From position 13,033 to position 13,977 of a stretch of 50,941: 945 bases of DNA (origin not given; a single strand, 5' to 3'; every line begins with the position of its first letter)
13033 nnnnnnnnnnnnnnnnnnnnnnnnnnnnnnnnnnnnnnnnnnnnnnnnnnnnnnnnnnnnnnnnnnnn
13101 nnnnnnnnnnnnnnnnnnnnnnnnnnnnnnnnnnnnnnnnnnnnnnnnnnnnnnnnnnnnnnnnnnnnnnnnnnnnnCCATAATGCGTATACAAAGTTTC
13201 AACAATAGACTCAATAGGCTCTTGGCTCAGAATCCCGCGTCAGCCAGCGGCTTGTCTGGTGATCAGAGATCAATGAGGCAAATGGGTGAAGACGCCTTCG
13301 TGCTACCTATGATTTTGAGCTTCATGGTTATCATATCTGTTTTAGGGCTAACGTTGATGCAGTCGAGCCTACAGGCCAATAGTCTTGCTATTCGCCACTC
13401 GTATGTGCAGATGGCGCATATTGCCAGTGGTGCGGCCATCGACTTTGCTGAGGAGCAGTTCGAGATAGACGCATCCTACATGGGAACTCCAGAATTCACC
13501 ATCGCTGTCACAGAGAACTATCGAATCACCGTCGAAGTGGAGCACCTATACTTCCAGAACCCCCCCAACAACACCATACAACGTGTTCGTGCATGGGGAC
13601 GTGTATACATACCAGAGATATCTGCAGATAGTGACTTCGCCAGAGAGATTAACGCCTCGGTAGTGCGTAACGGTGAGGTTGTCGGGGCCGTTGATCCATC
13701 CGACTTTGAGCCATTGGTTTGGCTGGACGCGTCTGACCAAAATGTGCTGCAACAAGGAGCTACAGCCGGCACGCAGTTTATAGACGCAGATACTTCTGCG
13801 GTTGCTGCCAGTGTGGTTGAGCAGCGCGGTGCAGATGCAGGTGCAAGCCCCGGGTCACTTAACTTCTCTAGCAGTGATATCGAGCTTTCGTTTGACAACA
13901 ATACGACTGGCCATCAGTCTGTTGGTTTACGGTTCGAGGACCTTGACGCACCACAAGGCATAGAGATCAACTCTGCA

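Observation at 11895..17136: Minor-pilin operon ending in a 1317-aa pilin-anchored multi-lectin protein (candidate pilus-tip adhesin)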

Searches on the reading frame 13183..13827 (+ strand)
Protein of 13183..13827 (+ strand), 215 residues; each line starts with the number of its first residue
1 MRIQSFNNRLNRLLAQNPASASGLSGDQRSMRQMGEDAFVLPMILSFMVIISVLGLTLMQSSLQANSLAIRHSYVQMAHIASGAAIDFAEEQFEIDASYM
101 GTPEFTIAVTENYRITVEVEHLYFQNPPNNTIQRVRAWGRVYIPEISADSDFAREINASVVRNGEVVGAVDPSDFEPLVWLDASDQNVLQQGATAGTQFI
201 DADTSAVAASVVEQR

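Call 29: search_protein_representatives(protein=window:13183-13827:+)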
Query: 215 residues. Proteins with E-value up to 0.001 (for the whole library): 35; up to 1e-10: 20; up to 1e-30: 3. The best 35 are listed.
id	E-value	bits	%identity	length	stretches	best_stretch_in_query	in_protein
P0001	8.5e-132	452.9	100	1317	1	1-215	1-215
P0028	1.5e-44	168.3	54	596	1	35-215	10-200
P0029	1.1e-31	126.3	40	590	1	36-215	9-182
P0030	1.0e-24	103.7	38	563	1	42-196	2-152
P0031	8.0e-22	94.2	37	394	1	20-194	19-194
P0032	8.0e-21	90.9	39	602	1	20-205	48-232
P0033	2.5e-20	89.3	44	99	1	36-124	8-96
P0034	1.0e-18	84.1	36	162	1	35-187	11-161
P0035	1.9e-18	83.2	36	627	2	130-196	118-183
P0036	2.9e-18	82.6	35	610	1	41-196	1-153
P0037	1.4e-16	77.1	30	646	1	33-194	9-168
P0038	4.4e-15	72.2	37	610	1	49-215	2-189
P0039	5.5e-15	71.9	29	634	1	34-192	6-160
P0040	1.1e-14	70.9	35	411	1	34-160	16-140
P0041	3.4e-14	69.3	33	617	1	41-186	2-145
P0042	4.9e-14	68.8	32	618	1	35-192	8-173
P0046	4.2e-11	59.2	31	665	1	36-204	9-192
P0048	5.8e-10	55.5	32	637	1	36-185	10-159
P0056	2.1e-07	47.1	25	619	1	31-193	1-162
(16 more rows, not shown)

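Call 39: find_homologous_proteins(query=A2, max_evalue=0.001)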
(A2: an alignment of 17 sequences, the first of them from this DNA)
Query A2 (17 sequences): 4784 candidates shared short words with the query, none scored E <= 0.001.

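Call 43: find_related_loci(query=A3, collection=metagenome_contigs, flank=10000)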
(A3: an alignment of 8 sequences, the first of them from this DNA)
Query A3 (185 aa) in metagenome_contigs; peptide patterns used: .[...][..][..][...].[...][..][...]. (x = any residue, [..] = any of these).
440 stretches matched a pattern; 29 encode a relative of the query (tblastn E <= 1e-3); 29 distinct loci.
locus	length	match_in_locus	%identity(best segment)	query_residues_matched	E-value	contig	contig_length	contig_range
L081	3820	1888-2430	47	1-184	6e-54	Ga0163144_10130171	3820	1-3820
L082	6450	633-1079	54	3-154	5e-53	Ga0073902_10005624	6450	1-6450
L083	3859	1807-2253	54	3-154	5e-53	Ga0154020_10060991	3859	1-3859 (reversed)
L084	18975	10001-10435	55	7-154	5e-52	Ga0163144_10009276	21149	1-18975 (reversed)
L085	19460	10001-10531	42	3-184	4e-50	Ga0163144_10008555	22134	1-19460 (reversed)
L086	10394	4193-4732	47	6-185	1e-49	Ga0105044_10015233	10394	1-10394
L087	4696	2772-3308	41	1-184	3e-47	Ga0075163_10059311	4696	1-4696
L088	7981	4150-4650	45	6-172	1e-46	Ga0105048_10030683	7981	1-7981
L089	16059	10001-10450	54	6-159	3e-46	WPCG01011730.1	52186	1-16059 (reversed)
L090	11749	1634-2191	43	1-185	1e-45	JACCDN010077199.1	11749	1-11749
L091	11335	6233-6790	43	1-185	1e-45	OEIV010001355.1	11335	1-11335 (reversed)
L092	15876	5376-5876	46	6-172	1e-44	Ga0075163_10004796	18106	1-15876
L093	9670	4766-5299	41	6-185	1e-41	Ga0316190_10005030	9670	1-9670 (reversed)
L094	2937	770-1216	41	1-155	2e-35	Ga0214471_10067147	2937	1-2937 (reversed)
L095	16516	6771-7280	35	4-175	2e-28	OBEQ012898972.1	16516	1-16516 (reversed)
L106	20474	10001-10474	34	5-162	3e-21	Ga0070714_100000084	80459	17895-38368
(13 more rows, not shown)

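Call 46: search_protein_families(library=pfam, proteins=[L106:5169-6941:+, L106:6941-8161:+, L106:8278-8727:+, L106:8818-9234:+, L106:9231-9956:+, L106:9953-11884:+, L106:11935-13008:+, L106:13005-13610:+, L106:13607-14278:+, L106:14275-14577:+], max_evalue=0.01)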
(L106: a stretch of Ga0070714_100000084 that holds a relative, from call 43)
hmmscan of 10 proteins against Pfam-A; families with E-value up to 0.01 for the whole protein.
L106:5169-6941:+ (590 aa): 5 families
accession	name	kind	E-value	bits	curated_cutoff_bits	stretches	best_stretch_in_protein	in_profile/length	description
PF00437.27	T2SSE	-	6.9e-125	417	24.9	1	173-585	3-370/370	Type II/IV secretion system protein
PF05157.20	MshEN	-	1.6e-13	50.9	23.1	1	61-145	2-86/90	MshEN domain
PF13555.12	AAA_29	-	0.00081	19.5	27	1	303-329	14-39/61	P-loop containing region of AAA domain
PF13401.12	AAA_22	-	0.0018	19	27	1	312-341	5-37/130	AAA domain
PF25199.1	nSTAND_NTPase5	-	0.0036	17.6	34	0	309-348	38-78/145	Novel STAND NTPase 5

L106:6941-8161:+ (406 aa): 1 family
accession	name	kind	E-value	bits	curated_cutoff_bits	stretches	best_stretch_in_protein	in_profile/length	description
PF00482.28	T2SSF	-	2.3e-63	212.2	25.2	2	68-191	1-125/125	Type II secretion system (T2SS), protein F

L106:8278-8727:+ (149 aa): 3 families
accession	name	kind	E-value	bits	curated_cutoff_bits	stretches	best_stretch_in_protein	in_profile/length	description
PF07963.17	N_methyl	-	4.5e-06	26.5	21.2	1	7-31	2-26/27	Prokaryotic N-terminal methylation motif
PF08334.16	T2SSG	-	0.0002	21.8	21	1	39-127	6-99/108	Type II secretion system (T2SS), protein G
PF16732.10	ComP_DUS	-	0.0014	19.9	27.3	1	35-139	3-76/87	Type IV minor pilin ComP, DNA uptake sequence receptor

L106:8818-9234:+ (138 aa): 1 family
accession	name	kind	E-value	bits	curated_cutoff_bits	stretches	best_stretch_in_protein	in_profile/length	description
PF07963.17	N_methyl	-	6.6e-05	22.8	21.2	1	4-27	2-25/27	Prokaryotic N-terminal methylation motif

L106:9231-9956:+ (241 aa): 1 family
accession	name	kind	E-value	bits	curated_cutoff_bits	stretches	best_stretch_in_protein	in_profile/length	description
PF07963.17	N_methyl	-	0.00025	20.9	21.2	1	4-28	2-26/27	Prokaryotic N-terminal methylation motif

L106:9953-11884:+ (643 aa): 0 families

L106:11935-13008:+ (357 aa): 4 families
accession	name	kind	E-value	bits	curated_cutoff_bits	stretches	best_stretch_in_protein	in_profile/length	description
PF11104.14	PilM_2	-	8.5e-30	104.3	27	1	14-340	1-326/340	Type IV pilus assembly protein PilM;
PF14450.12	FtsA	-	2.7e-11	44.4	31.8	1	191-343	1-124/127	Cell division protein FtsA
PF08841.16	DDR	-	0.00064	19.3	24.6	1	188-241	133-188/328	Diol dehydratase reactivase ATPase-like domain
PF06723.19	MreB_Mbl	-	0.0082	15.4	27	0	252-318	239-303/327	MreB/Mbl protein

L106:13005-13610:+ (201 aa): 1 family
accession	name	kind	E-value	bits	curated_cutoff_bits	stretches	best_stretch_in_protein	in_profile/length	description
PF06160.17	EzrA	-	0.0044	15.8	39.6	1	48-96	251-299/557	Septation ring formation regulator, EzrA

L106:13607-14278:+ (223 aa): 1 family
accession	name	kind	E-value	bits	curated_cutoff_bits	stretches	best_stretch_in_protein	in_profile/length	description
PF04350.18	PilO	-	0.00022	21.8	22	0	33-107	2-76/145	Pilus assembly protein, PilO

L106:14275-14577:+ (100 aa): 0 families

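Call 49: predict_structure(alignment_id=A2)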
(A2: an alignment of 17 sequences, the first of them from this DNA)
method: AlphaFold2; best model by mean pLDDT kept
length: 185 residues; sequences in the alignment: 17
mean_pLDDT: 77.6   pTM: 0.58
mean pLDDT of the five models: 77.6, 76.1, 72.7, 70.6, 65.8
residues with pLDDT >= 90: 99; 70-90: 22; 50-70: 29; < 50: 35
segments of 3 or more residues with pLDDT < 50: 1-4, 159-185
pLDDT, mean of each block of 10 residues (from residue 1): 59 92 96 95 97 95 90 96 97 75 92 95 93 59 54 54 40 38 33
secondary structure, 60 per line:
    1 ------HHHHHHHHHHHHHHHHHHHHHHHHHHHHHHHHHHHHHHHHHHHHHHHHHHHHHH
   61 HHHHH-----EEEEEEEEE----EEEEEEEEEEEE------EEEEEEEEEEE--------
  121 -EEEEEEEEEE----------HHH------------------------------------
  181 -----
elements in order: H7-65 E71-79 E84-95 E102-112 E122-131

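Call 54: fold_search(model_id=the predicted structure, library=pdb)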
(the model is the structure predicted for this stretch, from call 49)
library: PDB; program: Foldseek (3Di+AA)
matches with E <= 10: 800; with E <= 0.001: 0
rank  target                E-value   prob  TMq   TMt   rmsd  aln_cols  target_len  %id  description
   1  9hau_AA               1.1e-01  0.20  0.17  0.24  16.7       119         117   12  pT=3 virus-like particle of ssRNA phage Hubei14 coat protein (released 2024-11-13)
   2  4hgy_A                1.3e-01  0.75  0.23  0.19   4.2        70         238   11  Structure of the CcbJ Methyltransferase from Streptomyces caelestis (released 2013-10-30)
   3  4n3v_A                1.3e-01  0.63  0.20  0.21   8.5        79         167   11  Crystal structure of a bile-acid 7-alpha dehydratase (CLOHIR_00079) from Clostridium hiranonis DSM 13275 at 1.89 A res (released 2013-12-04)
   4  4hgy_D                1.3e-01  0.75  0.23  0.19   4.2        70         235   10  Structure of the CcbJ Methyltransferase from Streptomyces caelestis (released 2013-10-30)
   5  4hgy_B                1.4e-01  0.75  0.23  0.19   4.2        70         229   10  Structure of the CcbJ Methyltransferase from Streptomyces caelestis (released 2013-10-30)
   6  4l8p                  1.4e-01  0.60  0.19  0.21   8.5        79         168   11  Crystal structure of a bile-acid 7-alpha dehydratase (CLOHIR_00079) from Clostridium hiranonis DSM 13275 at 1.60 A resol (released 2013-08-21)
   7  5mtw_A                1.4e-01  0.20  0.19  0.23   9.6        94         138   15  Mycobacterium tuberculosis Rv1957 SecB-like chaperone in complex with a ChAD peptide from Rv1956 HigA1 antitoxin (released 2018-10-24)
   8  4hgy_C                1.5e-01  0.72  0.23  0.19   4.2        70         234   11  Structure of the CcbJ Methyltransferase from Streptomyces caelestis (released 2013-10-30)
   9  2qux_B                1.8e-01  0.21  0.17  0.24   9.7        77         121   14  PP7 coat protein dimer in complex with RNA hairpin (released 2007-12-18)
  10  5hdw                  1.9e-01  0.35  0.20  0.27  13.3        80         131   16  ApaG Domain of FBxo3 (released 2016-04-06)
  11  2qux_M                1.9e-01  0.23  0.18  0.25   9.8        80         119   11  PP7 coat protein dimer in complex with RNA hairpin (released 2007-12-18)
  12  8fbd_C                1.9e-01  0.15  0.14  0.17   7.5        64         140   12  Crystal structure of OrfX1-OrfX3 complex from Clostridium botulinum E1 (released 2022-12-21)
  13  4hgz_C                2.0e-01  0.69  0.23  0.19   4.1        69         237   10  Structure of the CcbJ Methyltransferase from Streptomyces caelestis (released 2013-10-30)
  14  4hgy_E                2.6e-01  0.60  0.23  0.19   4.2        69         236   10  Structure of the CcbJ Methyltransferase from Streptomyces caelestis (released 2013-10-30)
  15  2qud_B                2.8e-01  0.16  0.17  0.23   9.3        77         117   10  PP7 Coat Protein Dimer (released 2007-12-18)
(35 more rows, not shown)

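Call 66: list_cluster_members(proteins=[P0028, P0029, P0035, P0037, P0039, P0042, P0046, P0048, P0056, P0040])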
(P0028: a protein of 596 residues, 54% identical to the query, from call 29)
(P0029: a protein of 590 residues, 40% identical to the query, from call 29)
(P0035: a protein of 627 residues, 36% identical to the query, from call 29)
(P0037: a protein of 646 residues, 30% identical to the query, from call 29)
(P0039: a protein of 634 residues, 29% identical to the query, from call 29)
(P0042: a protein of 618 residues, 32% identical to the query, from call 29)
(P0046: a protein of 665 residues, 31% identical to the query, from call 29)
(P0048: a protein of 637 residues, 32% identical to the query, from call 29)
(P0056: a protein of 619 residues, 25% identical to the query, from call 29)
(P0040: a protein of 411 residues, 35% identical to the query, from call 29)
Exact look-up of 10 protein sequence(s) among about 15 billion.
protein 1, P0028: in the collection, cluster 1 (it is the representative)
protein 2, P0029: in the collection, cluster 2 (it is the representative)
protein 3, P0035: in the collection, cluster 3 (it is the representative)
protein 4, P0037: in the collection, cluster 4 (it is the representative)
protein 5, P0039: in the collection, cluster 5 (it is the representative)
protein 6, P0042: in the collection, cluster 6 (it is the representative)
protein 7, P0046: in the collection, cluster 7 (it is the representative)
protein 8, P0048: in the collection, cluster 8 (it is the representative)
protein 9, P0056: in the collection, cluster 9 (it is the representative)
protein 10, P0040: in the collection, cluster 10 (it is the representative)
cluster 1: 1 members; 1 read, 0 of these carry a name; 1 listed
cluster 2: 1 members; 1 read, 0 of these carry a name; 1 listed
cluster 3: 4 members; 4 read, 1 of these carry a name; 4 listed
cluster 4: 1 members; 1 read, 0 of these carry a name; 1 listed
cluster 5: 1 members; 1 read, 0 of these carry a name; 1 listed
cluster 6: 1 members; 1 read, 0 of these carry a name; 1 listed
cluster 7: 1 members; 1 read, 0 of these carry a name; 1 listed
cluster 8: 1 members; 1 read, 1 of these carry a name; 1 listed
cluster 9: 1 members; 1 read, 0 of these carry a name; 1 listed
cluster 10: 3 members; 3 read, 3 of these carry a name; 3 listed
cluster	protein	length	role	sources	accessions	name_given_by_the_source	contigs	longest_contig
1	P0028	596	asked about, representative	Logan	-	-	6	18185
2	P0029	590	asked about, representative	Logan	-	-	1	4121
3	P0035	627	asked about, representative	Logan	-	-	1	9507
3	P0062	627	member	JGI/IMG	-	hypothetical protein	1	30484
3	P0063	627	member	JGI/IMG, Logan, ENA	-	-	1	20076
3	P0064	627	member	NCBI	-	-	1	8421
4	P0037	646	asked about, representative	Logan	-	-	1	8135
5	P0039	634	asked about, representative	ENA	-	-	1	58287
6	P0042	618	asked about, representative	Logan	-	-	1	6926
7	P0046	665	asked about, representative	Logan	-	-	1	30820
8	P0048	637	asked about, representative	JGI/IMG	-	hypothetical protein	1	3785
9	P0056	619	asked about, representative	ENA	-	-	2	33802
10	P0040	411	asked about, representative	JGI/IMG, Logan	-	type II secretory pathway pseudopilin PulG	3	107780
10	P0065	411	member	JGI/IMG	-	type II secretory pathway pseudopilin PulG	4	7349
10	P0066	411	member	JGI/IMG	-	hypothetical protein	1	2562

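Call 80: find_encoding_contigs(protein=P0028, flank=10000, max_places=3)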
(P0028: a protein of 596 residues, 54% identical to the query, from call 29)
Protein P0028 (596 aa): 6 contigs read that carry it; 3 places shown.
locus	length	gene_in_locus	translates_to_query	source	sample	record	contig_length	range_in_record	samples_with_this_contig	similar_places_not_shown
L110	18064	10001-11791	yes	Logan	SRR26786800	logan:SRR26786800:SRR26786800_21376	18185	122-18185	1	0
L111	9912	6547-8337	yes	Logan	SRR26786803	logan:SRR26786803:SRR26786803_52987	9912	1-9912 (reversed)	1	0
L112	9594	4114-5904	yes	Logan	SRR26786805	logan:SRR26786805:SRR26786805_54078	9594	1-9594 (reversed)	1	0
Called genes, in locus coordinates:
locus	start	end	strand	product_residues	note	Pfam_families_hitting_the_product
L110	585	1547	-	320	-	-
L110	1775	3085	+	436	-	-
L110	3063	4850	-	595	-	PF00999:Na_H_Exchanger, PF02254:TrkA_N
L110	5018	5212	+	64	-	-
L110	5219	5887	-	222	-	PF13462:Thioredoxin_4, PF01323:DSBA, PF13743:Thioredoxin_5 (faint)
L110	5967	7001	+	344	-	PF00571:CBS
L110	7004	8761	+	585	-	PF01336:tRNA_anti-codon, PF00152:tRNA-synt_2, PF02938:GAD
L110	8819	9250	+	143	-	PF07963:N_methyl (weak)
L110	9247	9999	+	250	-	-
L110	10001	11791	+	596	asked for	-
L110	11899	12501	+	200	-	-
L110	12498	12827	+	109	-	-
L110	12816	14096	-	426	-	PF01225:Mur_ligase, PF08245:Mur_ligase_M, PF02875:Mur_ligase_C (weak)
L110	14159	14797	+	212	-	-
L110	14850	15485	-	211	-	-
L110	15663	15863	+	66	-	-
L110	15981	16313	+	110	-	-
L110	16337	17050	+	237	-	-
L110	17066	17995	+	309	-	PF01207:Dus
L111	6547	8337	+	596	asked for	-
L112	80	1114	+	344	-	PF00571:CBS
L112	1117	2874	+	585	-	PF01336:tRNA_anti-codon, PF00152:tRNA-synt_2, PF02938:GAD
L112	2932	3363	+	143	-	PF07963:N_methyl (weak)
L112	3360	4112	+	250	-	-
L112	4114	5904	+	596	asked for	-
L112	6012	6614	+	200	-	-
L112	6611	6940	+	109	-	-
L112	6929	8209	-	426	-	PF01225:Mur_ligase, PF08245:Mur_ligase_M, PF02875:Mur_ligase_C (weak)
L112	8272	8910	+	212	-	-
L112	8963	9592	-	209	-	?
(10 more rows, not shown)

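Call 81: find_encoding_contigs(protein=P0040, flank=10000, max_places=2)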
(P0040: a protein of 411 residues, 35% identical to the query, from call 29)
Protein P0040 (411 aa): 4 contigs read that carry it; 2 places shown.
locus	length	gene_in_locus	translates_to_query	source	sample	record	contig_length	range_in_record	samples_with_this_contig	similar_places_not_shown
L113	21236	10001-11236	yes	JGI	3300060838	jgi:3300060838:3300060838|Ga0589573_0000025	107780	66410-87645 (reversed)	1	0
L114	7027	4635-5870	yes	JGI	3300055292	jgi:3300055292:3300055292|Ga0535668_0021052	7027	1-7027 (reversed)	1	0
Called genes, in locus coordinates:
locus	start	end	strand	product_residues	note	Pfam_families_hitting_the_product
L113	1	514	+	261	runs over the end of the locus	PF02517:Rce1-like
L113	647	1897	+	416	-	PF00587:tRNA-synt_2b, PF03129:HGTP_anticodon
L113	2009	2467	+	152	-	PF03449:GreA_GreB_N, PF01272:GreA_GreB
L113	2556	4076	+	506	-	PF01336:tRNA_anti-codon, PF00152:tRNA-synt_2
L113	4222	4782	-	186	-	-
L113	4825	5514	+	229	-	PF02463:SMC_N (weak), PF00005:ABC_tran, PF13304:AAA_21 (faint)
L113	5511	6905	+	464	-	PF12704:MacB_PCD (weak), PF02687:FtsX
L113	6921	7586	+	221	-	-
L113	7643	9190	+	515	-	PF07963:N_methyl (weak)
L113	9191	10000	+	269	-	-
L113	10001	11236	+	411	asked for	-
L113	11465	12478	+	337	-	PF18761:Heliorhodopsin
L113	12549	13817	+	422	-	PF05958:tRNA_U5-meth_tr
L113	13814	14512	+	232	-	PF04452:Methyltrans_RNA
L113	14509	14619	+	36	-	-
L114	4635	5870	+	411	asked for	-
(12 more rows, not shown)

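Call 86: find_homologous_proteins(query=P0037, max_evalue=0.001)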
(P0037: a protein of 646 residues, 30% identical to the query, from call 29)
Query P0037 (646 aa): 137 proteins with E <= 0.001 among 8000 candidates; the best 120 are listed.
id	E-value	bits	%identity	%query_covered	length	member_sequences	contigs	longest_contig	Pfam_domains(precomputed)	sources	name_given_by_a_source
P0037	0.0e+0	1436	100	100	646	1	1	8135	-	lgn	-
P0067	1.2e-284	964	65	100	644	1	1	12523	-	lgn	-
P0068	1.9e-269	914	64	100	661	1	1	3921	-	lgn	-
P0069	3.6e-260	883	62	98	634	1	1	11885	-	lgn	-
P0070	1.5e-255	868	61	99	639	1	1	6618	-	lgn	-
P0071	2.5e-252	857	62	100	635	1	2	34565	-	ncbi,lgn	-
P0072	1.4e-251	855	61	96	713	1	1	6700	-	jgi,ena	-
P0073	2.9e-251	853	64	98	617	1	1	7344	-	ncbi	-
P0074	4.5e-251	853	61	99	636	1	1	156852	-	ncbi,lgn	-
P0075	2.5e-250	850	62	99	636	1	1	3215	-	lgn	-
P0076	7.1e-250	849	60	100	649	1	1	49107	-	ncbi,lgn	-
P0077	2.1e-249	847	61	100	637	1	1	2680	-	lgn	-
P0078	1.0e-245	835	60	98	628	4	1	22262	-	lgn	-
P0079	8.6e-236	802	57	100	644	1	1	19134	-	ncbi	-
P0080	1.5e-234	798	57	100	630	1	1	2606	-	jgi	-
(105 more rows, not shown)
